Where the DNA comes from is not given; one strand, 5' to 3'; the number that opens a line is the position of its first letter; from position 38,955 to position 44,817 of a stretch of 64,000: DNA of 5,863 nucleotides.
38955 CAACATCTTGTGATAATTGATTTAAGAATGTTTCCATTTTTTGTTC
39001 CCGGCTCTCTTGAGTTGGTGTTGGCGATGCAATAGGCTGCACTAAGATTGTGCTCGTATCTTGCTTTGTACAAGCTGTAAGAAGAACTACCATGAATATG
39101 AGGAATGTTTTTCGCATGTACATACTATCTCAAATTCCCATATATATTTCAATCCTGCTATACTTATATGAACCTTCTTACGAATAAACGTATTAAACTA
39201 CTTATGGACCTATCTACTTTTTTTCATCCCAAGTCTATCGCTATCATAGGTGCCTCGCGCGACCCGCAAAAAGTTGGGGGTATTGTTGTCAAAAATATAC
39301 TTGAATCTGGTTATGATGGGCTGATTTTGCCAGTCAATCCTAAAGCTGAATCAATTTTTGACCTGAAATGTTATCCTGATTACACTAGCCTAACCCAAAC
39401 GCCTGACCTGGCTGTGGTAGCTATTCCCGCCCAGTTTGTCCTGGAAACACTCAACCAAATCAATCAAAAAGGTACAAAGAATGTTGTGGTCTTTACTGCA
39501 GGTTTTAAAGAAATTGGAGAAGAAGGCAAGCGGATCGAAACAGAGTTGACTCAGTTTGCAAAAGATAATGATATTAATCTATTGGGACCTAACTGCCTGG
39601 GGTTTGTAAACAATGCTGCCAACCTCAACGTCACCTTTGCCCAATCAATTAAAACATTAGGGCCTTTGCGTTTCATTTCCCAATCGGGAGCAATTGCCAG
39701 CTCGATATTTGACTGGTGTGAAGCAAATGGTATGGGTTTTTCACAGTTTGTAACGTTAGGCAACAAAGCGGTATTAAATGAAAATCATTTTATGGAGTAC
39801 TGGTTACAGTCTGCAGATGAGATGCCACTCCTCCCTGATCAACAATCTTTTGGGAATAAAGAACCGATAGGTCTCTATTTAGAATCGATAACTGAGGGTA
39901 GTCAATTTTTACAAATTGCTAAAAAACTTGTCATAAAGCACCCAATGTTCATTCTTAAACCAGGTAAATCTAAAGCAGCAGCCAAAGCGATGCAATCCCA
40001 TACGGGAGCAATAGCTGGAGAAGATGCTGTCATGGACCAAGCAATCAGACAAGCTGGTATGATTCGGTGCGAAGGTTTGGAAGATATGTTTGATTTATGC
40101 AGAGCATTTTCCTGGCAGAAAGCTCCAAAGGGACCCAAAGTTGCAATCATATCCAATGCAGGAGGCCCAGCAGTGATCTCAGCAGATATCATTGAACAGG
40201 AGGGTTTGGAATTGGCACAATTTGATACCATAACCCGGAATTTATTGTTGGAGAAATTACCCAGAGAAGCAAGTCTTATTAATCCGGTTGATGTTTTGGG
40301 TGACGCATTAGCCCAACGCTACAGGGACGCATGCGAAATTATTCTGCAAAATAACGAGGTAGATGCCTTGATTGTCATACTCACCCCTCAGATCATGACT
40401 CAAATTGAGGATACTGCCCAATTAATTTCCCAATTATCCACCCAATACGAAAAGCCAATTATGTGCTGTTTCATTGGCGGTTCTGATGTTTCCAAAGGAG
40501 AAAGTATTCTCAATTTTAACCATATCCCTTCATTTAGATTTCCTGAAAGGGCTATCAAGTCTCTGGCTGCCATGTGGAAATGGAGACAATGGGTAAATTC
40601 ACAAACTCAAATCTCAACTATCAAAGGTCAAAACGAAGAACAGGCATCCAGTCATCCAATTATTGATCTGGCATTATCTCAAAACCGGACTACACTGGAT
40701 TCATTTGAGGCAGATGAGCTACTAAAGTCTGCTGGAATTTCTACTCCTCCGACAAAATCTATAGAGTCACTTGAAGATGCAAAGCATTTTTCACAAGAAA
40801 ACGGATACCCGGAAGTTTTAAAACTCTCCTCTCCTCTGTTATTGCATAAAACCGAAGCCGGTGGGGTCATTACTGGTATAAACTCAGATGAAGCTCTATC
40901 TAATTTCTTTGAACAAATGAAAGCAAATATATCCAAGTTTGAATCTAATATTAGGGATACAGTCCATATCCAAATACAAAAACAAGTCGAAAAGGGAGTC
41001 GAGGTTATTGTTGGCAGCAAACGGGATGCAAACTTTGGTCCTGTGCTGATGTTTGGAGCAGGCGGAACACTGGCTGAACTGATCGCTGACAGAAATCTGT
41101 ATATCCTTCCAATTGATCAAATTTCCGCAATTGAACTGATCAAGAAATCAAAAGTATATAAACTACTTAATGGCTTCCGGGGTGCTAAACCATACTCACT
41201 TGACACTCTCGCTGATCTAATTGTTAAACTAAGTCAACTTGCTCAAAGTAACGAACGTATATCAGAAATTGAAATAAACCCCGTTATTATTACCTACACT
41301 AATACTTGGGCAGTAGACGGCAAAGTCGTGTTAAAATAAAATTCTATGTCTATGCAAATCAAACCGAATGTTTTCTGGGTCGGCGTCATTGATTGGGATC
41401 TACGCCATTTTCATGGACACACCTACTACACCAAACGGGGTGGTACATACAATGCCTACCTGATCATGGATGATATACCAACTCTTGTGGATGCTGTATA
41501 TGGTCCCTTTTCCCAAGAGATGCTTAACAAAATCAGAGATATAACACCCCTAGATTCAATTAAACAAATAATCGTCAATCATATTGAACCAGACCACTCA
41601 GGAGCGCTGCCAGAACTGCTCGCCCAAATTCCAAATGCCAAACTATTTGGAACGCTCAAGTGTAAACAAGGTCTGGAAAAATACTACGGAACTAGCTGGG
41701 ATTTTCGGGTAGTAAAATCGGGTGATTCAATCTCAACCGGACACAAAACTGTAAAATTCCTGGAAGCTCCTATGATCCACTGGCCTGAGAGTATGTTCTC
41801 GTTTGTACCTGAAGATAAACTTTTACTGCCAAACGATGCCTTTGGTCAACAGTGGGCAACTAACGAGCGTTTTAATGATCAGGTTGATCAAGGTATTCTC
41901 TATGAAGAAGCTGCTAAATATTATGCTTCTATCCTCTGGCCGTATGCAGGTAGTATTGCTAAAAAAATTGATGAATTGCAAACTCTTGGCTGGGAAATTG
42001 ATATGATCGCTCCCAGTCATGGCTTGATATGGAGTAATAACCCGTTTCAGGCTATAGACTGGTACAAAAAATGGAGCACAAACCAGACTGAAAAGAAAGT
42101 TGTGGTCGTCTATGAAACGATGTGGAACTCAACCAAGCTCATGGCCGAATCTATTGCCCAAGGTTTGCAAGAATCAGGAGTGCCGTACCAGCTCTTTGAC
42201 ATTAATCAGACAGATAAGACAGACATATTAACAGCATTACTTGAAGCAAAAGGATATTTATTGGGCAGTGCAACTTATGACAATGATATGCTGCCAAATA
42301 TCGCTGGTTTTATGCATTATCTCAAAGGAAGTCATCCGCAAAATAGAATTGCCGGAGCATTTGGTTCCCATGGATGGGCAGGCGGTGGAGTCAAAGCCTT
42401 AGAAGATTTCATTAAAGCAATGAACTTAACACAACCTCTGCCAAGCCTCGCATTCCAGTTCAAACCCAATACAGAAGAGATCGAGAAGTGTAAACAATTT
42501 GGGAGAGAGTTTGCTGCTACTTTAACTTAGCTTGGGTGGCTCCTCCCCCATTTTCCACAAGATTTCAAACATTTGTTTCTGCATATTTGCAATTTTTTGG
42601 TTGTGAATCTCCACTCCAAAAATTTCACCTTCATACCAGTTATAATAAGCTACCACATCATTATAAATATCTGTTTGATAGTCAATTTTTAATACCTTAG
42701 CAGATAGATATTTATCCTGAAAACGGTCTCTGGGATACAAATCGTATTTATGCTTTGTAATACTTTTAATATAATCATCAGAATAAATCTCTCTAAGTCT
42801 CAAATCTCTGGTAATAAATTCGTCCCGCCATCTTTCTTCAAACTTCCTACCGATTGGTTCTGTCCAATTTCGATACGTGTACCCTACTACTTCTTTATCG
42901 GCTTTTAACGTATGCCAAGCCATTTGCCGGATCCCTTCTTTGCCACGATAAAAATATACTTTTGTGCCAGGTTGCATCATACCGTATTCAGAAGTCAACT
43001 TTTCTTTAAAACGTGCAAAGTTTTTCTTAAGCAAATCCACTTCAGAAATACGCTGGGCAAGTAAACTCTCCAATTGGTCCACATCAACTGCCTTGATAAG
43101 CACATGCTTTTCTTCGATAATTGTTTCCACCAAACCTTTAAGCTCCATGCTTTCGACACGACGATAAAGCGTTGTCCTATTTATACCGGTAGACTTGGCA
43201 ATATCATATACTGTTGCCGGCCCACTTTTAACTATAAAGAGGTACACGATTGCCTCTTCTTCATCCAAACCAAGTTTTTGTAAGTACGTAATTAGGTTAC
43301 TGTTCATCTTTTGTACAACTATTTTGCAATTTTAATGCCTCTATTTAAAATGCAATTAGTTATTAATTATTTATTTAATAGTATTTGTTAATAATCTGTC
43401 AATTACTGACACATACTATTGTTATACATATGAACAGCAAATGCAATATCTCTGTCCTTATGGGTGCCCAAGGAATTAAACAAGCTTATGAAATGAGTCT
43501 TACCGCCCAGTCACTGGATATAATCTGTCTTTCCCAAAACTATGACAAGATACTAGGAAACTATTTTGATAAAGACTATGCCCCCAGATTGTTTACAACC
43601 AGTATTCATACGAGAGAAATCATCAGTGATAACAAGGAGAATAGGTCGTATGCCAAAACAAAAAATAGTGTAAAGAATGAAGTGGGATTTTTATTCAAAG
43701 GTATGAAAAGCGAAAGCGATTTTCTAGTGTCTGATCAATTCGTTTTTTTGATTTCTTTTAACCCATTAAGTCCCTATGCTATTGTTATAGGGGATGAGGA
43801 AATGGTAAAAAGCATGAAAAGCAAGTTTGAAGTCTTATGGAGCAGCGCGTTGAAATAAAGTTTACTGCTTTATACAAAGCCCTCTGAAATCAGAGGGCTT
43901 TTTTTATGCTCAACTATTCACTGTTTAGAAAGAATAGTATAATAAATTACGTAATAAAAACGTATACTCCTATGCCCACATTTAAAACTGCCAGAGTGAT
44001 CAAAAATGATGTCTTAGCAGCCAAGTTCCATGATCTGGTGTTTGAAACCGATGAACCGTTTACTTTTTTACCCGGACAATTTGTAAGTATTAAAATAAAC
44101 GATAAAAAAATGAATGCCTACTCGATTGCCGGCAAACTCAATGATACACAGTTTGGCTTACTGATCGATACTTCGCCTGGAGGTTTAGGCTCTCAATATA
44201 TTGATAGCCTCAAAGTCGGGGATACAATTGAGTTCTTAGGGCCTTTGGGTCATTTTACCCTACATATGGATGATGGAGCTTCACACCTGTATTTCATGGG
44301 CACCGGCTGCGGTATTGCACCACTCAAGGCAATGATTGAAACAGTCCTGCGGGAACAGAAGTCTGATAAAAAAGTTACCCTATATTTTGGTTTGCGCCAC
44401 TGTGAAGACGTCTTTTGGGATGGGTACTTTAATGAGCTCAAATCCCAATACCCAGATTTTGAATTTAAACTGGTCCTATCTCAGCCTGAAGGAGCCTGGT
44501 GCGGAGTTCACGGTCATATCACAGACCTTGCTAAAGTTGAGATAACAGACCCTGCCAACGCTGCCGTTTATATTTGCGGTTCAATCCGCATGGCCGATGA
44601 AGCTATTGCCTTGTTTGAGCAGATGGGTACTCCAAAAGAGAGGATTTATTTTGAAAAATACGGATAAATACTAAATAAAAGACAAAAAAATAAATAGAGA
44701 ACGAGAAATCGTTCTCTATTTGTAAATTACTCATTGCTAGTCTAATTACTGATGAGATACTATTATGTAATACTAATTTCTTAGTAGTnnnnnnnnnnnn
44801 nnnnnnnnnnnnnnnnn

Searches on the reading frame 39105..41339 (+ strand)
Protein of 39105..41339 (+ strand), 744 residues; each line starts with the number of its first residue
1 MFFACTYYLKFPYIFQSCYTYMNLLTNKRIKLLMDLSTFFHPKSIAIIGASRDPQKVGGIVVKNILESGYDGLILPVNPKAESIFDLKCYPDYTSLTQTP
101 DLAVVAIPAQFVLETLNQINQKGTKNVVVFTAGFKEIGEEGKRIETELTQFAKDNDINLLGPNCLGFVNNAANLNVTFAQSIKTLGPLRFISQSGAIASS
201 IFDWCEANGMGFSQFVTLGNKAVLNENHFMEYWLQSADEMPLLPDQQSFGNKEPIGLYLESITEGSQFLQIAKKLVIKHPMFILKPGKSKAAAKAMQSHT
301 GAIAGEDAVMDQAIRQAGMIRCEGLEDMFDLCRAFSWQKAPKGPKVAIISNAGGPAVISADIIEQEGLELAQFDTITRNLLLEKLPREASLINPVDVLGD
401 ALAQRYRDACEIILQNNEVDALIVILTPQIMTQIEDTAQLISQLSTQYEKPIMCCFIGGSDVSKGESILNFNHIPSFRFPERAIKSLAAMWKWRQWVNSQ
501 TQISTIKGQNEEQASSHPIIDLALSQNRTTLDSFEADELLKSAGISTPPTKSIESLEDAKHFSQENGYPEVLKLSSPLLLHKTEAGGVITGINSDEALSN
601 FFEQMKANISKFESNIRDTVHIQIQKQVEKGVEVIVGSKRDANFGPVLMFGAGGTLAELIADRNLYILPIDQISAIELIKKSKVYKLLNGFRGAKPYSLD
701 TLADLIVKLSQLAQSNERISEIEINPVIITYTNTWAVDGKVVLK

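Call 20: search_protein_families(library=pfam, proteins=[window:39105-41339:+], max_evalue=0.001)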
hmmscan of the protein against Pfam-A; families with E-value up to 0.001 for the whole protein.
window:39105-41339:+ (744 aa): 6 families
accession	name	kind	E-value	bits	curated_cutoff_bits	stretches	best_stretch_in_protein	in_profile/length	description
PF13549.11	ATP-grasp_5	-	5.3e-61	206.2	27.6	1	523-743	2-221/221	ATP-grasp domain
PF13607.11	Succ_CoA_lig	-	2.9e-40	137.6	27.4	1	186-335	2-138/138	Succinyl-CoA ligase like flavodoxin domain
PF13380.12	CoA_binding_2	-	5.7e-24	85.2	22.8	1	43-169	1-115/116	CoA binding domain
PF02629.25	CoA_binding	-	8e-11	43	22.3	1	42-133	3-97/97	CoA binding domain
PF19045.5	Ligase_CoA_2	-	3.8e-07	30.7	23.7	1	346-494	1-155/162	Ligase-CoA domain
PF08442.15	ATP-grasp_2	-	0.00013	22.1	29.5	1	531-728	2-201/202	ATP-grasp domain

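Call 55: search_protein_families(library=ncbifam, proteins=[window:39105-41339:+], max_evalue=0.00001)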
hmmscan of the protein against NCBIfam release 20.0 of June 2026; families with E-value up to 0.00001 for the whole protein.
window:39105-41339:+ (744 aa): 8 families
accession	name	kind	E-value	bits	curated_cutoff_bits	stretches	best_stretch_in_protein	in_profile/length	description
NF045493.1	HydDutCoALig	equivalog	3.2e-151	505.3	1300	1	36-730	3-683/698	4-hydroxybutyrate--CoA ligase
TIGR02717.1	AcCoA-syn-alpha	equivalog_domain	3.2e-146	487.5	567.15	1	36-493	1-446/447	acetate--CoA ligase alpha subunit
NF045494.1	AcCoALig_Archglob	equivalog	6.3e-134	447.8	1200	2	34-494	216-663/665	acetate--CoA ligase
NF045492.1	HydPropCoALig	equivalog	4.7e-126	421.9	1300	2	35-494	247-697/700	3-hydroxypropionate--CoA ligase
TIGR01016.1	sucCoAbeta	subfamily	9.6e-13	47.8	375.55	1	531-741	3-216/386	succinate-CoA ligase subunit beta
NF001913.0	PRK00696.1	equivalog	4.2e-12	45.8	370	1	533-743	5-218/388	ADP-forming succinate--CoA ligase subunit beta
NF004230.0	PRK05678.1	equivalog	2.3e-08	33.6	336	1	99-228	65-188/291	succinate--CoA ligase subunit alpha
TIGR01019.1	sucCoAalpha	subfamily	2.7e-07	30.3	353.2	0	101-227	65-185/286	succinate--CoA ligase subunit alpha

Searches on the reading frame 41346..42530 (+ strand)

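Call 20: search_protein_families(library=pfam, proteins=[window:41346-42530:+], max_evalue=0.001)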
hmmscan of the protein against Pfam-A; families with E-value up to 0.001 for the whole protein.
window:41346-42530:+ (394 aa): 2 families
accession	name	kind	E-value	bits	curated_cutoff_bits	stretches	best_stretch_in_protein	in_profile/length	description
PF19583.5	ODP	-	4.5e-15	56.5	27.2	1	36-226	4-194/194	ODP family beta lactamase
PF00258.30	Flavodoxin_1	-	2.1e-12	47.8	25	1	254-384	1-141/143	Flavodoxin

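Call 55: search_protein_families(library=ncbifam, proteins=[window:41346-42530:+], max_evalue=0.00001)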
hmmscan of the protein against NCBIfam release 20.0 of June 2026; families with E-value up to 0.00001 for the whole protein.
window:41346-42530:+ (394 aa): 8 families
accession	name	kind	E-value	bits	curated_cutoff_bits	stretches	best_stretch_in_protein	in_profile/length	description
NF008887.0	PRK11921.1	equivalog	1.3e-133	445.7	635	1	1-393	1-395/396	anaerobic nitric oxide reductase flavorubredoxin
NF003954.0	PRK05452.1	equivalog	3.2e-118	395.7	711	1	1-392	1-395/479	anaerobic nitric oxide reductase flavorubredoxin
TIGR01753.1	flav_short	equivalog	1.5e-15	58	123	1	252-390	1-140/140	flavodoxin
NF005246.0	PRK06756.1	subfamily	1.3e-10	41.4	130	1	251-393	3-147/148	flavodoxin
NF004050.0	PRK05569.1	subfamily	5.7e-10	39.7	136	1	250-389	2-139/141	flavodoxin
NF004049.0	PRK05568.1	equivalog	1.8e-08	34.8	206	1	250-390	2-140/142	flavodoxin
NF005216.0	PRK06703.1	subfamily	1.7e-06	28.2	127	1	250-392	2-146/151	flavodoxin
NF000059.1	tet_redox_37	exception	2.7e-06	28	225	1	191-268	3-78/108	tetracycline resistance NADPH-dependent oxidoreductase Tet(37)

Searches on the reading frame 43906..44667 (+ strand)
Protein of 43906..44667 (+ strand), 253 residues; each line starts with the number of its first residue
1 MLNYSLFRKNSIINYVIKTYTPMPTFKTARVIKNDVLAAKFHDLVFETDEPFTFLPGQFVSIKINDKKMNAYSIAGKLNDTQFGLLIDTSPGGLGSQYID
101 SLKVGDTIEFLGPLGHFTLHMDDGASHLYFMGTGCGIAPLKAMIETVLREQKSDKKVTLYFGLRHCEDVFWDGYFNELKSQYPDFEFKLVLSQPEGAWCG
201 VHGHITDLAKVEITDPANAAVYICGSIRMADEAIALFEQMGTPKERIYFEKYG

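Call 20: search_protein_families(library=pfam, proteins=[window:43906-44667:+], max_evalue=0.001)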
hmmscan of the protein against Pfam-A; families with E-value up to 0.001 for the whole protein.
window:43906-44667:+ (253 aa): 2 families
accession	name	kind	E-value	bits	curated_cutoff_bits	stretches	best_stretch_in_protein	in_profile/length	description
PF00175.26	NAD_binding_1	-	1e-17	65.2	22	1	131-231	2-105/109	Oxidoreductase NAD-binding domain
PF00970.30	FAD_binding_6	-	6.8e-12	46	21.1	1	32-117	5-97/99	Oxidoreductase FAD-binding domain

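Call 55: search_protein_families(library=ncbifam, proteins=[window:43906-44667:+], max_evalue=0.00001)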
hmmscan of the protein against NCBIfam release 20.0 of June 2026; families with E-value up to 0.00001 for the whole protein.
window:43906-44667:+ (253 aa): 26 families (the best 25 are shown)
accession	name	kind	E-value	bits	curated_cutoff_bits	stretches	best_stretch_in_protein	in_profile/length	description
NF045803.1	MethMoxFADbindMmoC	equivalog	2.4e-35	121.9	500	1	50-252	136-340/343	aromatic/alkene monooxygenase hydroxylase FAD-binding subunit MmoC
NF040810.1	BenC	equivalog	5.5e-33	114.5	430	1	43-252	121-330/333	benzoate 1,2-dioxygenase electron transfer component BenC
TIGR01941.1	nqrF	equivalog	1.7e-28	99.7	295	1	91-253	238-404/405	NADH:ubiquinone reductase (Na(+)-transporting) subunit F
NF008822.0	PRK11872.1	equivalog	9.8e-27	93.8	402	1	48-252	131-335/341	anthranilate 1,2-dioxygenase electron transfer component AntC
NF005963.0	PRK08051.1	equivalog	1.8e-25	89.6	230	1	31-250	8-228/233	NAD(P)H-flavin reductase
TIGR02160.1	PA_CoA_Oxy5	hypoth_equivalog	3.9e-24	85.1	420.8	1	47-252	26-241/352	1,2-phenylacetyl-CoA epoxidase subunit PaaE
NF009805.0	PRK13289.1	equivalog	4.1e-20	72.1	432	1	52-253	183-393/399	NO-inducible flavohemoprotein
NF007964.0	PRK10684.1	equivalog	6.3e-20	71.4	383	1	48-252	31-237/333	NADH oxidoreductase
NF006220.0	PRK08345.1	subfamily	4e-17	62.4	395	1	38-249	29-248/294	cytochrome-c3 hydrogenase subunit gamma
NF058606.1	GlBtMonoRdsGbcB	equivalog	2.3e-16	59.7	500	1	42-252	29-247/362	glycine betaine monooxygenase reductase subunit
NF052252.1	flav_redu_LuxG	exception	4.8e-16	58.6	340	1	31-248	5-225/232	flavin mononucleotide reductase LuxG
TIGR03224.1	benzo_boxA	equivalog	1e-13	51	459.2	1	92-239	234-384/411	benzoyl-CoA 2,3-epoxidase subunit BoxA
NF058510.1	bifunc_CpcD_PetH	exception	4e-13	48.9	635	1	93-231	219-370/405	bifunctional rod-capping linker CpcD/ferredoxin--NADP reductase PetH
NF040835.1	sulfhyd_HydG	equivalog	4.8e-13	49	650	1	47-248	43-244/292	NADPH-dependent hydrogenase/sulfhydrogenase 1 subunit gamma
NF045929.1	FNRPetHCyano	equivalog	1.6e-11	43.7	600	1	93-230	223-375/411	ferredoxin--NADP reductase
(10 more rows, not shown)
